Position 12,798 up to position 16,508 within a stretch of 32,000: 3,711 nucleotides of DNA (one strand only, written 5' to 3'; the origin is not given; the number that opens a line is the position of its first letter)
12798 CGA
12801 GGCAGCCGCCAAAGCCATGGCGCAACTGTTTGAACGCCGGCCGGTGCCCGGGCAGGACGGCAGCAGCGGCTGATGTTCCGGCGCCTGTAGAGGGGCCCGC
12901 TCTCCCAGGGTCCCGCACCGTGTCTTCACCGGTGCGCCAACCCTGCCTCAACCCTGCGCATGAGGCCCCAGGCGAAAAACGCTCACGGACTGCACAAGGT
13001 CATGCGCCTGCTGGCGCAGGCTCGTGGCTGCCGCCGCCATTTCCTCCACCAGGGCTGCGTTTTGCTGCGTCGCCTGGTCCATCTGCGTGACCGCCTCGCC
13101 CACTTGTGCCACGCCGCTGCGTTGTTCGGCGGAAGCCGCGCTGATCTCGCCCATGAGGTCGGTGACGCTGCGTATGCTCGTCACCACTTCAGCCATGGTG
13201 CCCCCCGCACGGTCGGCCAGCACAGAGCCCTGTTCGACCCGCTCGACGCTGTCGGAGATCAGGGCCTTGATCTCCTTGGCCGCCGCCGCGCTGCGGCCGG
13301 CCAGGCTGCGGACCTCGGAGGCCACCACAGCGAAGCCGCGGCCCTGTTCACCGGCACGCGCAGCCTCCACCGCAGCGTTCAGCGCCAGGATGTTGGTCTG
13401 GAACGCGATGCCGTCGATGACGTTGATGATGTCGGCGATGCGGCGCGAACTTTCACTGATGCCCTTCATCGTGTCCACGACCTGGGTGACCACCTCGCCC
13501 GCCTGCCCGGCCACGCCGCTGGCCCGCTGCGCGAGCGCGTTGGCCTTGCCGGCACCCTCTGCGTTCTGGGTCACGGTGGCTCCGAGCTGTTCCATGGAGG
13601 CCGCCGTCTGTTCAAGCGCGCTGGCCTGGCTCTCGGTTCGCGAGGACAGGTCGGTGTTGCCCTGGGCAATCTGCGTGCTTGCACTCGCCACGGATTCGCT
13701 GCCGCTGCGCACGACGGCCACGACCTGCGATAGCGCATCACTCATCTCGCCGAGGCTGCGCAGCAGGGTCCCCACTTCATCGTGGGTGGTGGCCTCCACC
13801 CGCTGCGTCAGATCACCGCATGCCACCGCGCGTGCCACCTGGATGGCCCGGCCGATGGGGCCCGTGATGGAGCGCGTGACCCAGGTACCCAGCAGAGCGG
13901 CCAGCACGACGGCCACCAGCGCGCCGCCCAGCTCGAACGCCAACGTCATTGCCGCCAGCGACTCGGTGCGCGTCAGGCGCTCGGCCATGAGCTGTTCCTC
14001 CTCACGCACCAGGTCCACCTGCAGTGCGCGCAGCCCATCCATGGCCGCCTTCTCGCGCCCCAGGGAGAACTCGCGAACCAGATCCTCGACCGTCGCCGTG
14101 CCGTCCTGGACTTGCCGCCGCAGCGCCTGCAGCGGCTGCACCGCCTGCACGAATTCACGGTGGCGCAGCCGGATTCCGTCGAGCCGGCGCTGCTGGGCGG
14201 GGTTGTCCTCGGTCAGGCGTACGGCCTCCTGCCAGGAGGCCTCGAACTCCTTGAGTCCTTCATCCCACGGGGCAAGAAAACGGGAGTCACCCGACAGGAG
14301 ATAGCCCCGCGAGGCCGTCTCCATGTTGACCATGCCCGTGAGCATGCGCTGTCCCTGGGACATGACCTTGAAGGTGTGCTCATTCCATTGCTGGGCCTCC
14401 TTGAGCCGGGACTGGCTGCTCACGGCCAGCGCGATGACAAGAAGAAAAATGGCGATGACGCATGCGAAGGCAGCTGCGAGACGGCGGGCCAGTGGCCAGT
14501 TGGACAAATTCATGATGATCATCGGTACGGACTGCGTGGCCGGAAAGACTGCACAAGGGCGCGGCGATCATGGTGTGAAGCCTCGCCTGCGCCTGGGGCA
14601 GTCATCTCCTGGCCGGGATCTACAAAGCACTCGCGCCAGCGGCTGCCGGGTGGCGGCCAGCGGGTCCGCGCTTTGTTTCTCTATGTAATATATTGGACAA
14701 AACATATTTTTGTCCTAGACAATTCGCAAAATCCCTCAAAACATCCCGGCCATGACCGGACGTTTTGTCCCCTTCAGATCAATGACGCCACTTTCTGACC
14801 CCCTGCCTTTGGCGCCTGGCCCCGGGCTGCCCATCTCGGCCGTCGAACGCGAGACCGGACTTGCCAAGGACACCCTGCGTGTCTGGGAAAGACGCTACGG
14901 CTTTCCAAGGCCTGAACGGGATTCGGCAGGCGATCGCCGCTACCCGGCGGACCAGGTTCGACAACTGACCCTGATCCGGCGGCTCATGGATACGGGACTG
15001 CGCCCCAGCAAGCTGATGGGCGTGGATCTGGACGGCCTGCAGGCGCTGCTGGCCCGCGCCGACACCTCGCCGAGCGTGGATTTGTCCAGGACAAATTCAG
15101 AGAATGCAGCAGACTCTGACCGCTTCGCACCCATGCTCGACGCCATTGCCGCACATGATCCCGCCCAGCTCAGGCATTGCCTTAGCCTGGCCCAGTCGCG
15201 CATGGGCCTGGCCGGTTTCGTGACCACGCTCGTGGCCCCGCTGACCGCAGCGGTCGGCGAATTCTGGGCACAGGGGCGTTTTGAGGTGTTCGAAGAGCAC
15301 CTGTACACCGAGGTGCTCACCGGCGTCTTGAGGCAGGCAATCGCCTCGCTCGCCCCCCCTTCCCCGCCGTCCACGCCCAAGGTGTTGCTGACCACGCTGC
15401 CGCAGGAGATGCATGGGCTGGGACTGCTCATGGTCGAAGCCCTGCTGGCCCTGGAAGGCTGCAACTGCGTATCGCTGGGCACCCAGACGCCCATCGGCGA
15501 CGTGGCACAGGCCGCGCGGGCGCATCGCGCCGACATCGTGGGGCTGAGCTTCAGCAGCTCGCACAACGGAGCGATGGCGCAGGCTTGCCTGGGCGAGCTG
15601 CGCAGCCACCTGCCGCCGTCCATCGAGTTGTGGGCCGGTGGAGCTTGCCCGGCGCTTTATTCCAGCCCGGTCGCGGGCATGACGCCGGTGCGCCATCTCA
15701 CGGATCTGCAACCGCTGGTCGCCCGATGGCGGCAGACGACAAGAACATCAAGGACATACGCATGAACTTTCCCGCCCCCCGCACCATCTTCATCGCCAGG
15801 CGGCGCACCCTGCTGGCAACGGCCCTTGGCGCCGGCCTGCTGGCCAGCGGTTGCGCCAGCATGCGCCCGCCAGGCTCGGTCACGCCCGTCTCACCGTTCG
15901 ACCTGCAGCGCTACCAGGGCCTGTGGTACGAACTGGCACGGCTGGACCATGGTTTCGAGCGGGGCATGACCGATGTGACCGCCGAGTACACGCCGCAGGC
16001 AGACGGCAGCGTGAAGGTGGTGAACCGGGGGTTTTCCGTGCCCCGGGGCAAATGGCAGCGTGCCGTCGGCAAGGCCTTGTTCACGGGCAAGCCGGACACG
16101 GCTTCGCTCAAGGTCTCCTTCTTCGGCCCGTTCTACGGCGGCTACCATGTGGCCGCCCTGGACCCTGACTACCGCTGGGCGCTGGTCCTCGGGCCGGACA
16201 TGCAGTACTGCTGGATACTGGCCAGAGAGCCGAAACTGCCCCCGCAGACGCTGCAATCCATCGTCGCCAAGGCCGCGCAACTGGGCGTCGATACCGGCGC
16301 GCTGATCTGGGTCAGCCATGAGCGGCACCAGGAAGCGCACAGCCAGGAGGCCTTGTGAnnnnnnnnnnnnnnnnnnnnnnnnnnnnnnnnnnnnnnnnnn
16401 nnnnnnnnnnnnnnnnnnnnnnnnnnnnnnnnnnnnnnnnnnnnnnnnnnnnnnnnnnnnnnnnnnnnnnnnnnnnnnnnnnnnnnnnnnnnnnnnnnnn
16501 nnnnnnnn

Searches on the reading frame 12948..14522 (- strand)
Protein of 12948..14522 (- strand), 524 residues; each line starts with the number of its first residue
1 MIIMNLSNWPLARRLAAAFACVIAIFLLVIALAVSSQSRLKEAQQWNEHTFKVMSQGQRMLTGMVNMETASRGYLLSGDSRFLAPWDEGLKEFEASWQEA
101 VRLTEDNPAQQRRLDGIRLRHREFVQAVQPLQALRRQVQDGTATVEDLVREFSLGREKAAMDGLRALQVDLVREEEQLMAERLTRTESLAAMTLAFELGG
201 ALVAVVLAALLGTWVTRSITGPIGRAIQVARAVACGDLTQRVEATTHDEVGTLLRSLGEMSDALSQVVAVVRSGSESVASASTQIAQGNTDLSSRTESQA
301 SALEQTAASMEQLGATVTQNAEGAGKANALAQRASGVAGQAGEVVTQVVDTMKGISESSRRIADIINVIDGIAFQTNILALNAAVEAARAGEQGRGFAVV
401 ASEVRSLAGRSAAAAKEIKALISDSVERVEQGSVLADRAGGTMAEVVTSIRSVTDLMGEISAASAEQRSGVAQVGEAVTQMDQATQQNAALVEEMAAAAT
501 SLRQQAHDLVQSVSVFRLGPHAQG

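Call 83: search_protein_families(library=pfam, max_evalue=0.00001, proteins=[window:12948-14522:-])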
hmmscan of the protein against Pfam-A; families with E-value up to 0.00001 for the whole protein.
window:12948-14522:- (524 aa): 3 families
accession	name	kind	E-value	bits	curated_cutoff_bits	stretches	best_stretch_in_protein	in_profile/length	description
PF00015.26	MCPsignal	-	3.1e-51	174.1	34.6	1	330-484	3-171/172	Methyl-accepting chemotaxis protein (MCP) signalling domain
PF05227.19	CHASE3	-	2.1e-28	99.4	28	1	43-183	1-136/138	CHASE3 domain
PF00672.30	HAMP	-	2.6e-12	47.3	25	1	214-265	1-52/53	HAMP domain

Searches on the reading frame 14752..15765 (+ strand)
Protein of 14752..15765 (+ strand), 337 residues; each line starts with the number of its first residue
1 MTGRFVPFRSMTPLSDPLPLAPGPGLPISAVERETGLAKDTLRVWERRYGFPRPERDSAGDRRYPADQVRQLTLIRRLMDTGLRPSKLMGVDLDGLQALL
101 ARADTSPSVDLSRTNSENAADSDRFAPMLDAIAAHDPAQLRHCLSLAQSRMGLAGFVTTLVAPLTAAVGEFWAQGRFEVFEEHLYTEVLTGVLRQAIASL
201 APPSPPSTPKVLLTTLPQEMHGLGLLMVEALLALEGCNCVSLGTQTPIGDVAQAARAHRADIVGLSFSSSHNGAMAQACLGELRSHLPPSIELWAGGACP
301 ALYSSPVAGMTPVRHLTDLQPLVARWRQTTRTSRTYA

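Call 84: search_protein_families(library=pfam, max_evalue=0.00001, proteins=[window:14752-15765:+])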
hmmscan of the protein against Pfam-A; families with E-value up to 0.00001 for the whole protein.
window:14752-15765:+ (337 aa): 4 families
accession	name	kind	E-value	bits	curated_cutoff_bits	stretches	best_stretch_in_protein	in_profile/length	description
PF13411.12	MerR_1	-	4.2e-13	49.6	21.6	1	27-85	2-59/69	MerR HTH family regulatory protein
PF02310.24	B12-binding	-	1.9e-12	47.5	32.1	1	210-302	2-93/121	B12 binding domain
PF00376.29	MerR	-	1.3e-06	28.5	28.2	1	28-64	2-38/38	MerR family regulatory protein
PF02607.22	B12-binding_2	-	5.6e-06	26.9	23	0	128-194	5-71/74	B12 binding domain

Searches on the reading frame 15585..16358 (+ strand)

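Call 84: search_protein_families(library=pfam, max_evalue=0.00001, proteins=[window:15585-16358:+])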
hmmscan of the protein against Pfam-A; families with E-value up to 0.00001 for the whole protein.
window:15585-16358:+ (257 aa): 1 family
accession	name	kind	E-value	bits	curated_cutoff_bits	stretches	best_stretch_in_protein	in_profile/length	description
PF08212.18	Lipocalin_2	-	1e-40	139.5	24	1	105-244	1-145/146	Lipocalin-like domain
